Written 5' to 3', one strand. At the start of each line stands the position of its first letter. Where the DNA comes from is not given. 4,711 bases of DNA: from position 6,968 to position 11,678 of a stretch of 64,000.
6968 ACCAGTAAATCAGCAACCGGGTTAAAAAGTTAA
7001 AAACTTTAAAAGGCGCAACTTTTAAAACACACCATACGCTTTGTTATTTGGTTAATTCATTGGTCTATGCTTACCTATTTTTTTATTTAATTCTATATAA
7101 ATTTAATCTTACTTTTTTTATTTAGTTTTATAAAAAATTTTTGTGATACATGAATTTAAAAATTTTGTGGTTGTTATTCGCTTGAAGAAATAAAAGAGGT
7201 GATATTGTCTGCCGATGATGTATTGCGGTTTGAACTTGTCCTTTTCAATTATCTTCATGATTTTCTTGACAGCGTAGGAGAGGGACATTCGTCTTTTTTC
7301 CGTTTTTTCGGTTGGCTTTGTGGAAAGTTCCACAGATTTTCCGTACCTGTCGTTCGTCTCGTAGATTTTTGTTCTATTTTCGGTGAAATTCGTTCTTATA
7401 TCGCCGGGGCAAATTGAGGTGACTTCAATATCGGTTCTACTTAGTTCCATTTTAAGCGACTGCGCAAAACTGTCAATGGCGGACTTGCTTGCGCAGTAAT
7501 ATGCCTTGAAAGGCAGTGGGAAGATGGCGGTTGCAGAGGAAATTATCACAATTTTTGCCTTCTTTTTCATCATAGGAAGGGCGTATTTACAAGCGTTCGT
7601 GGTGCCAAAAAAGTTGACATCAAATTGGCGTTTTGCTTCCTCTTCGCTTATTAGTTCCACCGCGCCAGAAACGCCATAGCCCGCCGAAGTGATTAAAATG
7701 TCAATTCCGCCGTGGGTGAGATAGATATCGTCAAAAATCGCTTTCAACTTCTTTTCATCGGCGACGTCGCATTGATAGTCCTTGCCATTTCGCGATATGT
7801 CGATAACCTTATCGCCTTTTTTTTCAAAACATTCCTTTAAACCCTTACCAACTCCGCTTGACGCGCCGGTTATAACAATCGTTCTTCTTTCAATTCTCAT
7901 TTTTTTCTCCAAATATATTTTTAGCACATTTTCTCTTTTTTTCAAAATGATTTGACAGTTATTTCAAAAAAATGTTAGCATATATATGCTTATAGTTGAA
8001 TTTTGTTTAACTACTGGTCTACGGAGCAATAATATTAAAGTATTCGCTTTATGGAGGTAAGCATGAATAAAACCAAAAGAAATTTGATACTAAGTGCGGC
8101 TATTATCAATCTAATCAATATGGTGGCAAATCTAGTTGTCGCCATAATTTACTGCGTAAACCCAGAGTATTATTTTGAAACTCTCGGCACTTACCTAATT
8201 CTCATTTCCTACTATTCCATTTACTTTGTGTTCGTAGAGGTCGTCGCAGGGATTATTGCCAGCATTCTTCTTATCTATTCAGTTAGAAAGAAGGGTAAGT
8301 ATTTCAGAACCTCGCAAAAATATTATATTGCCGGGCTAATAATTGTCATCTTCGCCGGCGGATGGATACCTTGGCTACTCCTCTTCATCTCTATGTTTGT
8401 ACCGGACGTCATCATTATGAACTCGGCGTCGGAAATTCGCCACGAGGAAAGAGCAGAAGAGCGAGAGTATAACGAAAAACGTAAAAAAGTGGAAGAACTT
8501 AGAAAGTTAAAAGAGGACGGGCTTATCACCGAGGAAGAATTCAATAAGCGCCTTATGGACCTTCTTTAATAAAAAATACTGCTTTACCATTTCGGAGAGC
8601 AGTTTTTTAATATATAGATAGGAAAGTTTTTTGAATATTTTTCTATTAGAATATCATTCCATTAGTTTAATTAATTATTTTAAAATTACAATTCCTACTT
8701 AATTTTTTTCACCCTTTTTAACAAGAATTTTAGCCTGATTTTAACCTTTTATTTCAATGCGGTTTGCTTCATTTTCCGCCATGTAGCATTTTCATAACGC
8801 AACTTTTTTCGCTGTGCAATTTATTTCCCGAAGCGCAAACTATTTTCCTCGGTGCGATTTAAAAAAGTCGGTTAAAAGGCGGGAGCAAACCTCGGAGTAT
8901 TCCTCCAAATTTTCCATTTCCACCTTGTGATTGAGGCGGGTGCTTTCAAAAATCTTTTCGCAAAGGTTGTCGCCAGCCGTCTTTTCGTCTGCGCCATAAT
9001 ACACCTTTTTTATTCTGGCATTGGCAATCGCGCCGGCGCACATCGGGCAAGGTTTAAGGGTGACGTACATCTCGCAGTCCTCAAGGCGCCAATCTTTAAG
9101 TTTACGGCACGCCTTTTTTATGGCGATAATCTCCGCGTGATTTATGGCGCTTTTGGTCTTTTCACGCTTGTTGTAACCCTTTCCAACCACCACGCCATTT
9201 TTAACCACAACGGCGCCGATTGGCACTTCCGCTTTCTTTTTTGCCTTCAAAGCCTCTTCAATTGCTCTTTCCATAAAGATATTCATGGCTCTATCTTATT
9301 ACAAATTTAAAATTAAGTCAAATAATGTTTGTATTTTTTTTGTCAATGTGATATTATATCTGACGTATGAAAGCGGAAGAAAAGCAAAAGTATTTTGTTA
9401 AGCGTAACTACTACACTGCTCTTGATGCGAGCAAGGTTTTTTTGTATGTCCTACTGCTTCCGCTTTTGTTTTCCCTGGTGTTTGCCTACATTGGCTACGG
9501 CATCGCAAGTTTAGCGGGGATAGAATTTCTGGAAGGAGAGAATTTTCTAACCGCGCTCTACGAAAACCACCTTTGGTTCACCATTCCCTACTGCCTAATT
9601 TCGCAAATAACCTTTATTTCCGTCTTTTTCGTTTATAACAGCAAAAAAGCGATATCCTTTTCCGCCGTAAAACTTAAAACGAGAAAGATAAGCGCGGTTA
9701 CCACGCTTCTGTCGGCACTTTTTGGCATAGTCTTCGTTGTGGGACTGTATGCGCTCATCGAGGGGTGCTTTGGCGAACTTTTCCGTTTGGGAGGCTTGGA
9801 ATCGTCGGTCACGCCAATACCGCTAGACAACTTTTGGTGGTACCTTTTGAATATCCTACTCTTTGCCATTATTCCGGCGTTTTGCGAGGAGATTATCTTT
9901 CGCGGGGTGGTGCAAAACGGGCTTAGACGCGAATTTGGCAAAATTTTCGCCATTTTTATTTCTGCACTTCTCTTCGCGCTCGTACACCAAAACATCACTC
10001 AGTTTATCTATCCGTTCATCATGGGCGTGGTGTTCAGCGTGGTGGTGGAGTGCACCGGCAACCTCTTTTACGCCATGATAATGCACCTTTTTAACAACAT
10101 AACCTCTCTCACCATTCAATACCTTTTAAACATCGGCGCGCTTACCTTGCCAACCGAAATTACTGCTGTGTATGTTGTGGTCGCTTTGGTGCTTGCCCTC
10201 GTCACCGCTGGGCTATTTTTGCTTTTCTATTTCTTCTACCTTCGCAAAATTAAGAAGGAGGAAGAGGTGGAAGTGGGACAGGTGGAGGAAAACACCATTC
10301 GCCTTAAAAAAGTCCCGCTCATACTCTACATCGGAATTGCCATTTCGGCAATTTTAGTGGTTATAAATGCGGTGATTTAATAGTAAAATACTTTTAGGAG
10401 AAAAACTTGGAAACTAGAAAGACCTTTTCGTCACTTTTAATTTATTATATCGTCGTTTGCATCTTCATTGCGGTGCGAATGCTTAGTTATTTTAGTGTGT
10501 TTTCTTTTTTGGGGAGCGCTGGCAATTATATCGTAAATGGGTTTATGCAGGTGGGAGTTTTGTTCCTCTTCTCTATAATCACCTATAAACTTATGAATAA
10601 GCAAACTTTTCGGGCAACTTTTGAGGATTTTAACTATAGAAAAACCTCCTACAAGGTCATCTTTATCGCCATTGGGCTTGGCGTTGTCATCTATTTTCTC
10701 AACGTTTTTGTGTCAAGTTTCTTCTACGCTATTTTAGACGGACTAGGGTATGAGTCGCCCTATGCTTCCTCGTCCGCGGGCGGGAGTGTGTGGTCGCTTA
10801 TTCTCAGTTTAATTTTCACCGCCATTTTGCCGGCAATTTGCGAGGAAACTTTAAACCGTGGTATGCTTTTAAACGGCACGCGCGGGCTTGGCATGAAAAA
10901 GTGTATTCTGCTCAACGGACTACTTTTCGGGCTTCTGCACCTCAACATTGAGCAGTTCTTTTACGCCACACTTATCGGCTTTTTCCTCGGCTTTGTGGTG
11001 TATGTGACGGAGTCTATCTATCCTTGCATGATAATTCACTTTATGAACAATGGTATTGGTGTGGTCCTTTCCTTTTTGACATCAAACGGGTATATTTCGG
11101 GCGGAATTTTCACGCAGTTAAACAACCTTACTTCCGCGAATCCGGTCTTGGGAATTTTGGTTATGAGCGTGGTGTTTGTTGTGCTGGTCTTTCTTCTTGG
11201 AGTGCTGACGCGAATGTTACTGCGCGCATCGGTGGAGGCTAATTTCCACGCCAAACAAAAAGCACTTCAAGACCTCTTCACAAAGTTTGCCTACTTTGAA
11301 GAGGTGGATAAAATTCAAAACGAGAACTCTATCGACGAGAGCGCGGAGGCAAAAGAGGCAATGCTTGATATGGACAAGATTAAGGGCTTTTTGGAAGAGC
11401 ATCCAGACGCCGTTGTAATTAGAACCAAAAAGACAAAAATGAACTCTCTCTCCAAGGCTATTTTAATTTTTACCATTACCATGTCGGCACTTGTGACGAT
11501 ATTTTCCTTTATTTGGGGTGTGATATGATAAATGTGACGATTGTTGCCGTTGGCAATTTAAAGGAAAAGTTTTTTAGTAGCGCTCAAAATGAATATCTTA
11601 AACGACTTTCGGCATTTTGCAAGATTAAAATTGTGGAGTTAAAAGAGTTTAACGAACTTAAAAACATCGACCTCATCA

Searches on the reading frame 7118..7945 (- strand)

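Call 77: search_protein_families(library=pfam, proteins=[window:7118-7945:-], max_evalue=0.00001)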
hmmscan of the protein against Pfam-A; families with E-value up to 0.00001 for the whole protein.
window:7118-7945:- (275 aa): 4 families
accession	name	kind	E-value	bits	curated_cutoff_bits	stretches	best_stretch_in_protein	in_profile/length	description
PF00106.31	adh_short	-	1.5e-37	129.4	26.6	1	22-192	2-191/195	short chain dehydrogenase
PF13561.12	adh_short_C2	-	2.6e-30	106.2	27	1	57-196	48-189/236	Enoyl-(Acyl carrier protein) reductase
PF08659.16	KR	-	1.2e-07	32.3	22.6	1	56-165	57-164/180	KR domain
PF08643.16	DUF1776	-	4.2e-06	26.8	25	1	83-185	96-201/294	Fungal family of unknown function (DUF1776)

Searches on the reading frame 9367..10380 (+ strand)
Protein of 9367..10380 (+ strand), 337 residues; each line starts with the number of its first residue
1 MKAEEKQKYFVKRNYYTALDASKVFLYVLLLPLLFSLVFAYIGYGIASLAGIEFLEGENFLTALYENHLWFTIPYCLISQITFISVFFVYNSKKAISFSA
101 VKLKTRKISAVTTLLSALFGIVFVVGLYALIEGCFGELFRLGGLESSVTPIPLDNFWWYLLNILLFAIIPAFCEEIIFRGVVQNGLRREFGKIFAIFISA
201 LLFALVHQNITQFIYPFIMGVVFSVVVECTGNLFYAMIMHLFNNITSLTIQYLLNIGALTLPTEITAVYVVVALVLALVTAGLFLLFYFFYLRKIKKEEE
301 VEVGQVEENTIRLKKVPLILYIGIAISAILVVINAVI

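Call 77: search_protein_families(library=pfam, proteins=[window:9367-10380:+], max_evalue=0.00001)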
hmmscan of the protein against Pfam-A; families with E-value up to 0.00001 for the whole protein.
window:9367-10380:+ (337 aa): 1 family
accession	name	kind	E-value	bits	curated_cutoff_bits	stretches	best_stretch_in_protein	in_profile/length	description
PF02517.21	Rce1-like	-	2.3e-22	79.5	22.4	1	157-245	2-92/93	Type II CAAX prenyl endopeptidase Rce1-like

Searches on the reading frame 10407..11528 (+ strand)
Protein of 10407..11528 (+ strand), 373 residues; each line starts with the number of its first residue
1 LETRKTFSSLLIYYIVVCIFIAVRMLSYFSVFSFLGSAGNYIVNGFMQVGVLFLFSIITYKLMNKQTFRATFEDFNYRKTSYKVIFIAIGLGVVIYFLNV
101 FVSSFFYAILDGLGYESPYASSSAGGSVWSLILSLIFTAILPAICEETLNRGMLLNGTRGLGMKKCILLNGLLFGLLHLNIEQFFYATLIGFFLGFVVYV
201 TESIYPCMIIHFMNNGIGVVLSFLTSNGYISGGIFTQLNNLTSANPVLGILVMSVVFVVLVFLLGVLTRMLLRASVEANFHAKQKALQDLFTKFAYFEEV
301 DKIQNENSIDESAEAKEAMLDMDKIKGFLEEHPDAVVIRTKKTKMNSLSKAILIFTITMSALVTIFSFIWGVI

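Call 77: search_protein_families(library=pfam, proteins=[window:10407-11528:+], max_evalue=0.00001)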
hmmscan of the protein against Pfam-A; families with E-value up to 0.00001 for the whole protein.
window:10407-11528:+ (373 aa): 1 family
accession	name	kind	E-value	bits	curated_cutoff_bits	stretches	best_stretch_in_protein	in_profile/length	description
PF02517.21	Rce1-like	-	4e-19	69.1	22.4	1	129-216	2-92/93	Type II CAAX prenyl endopeptidase Rce1-like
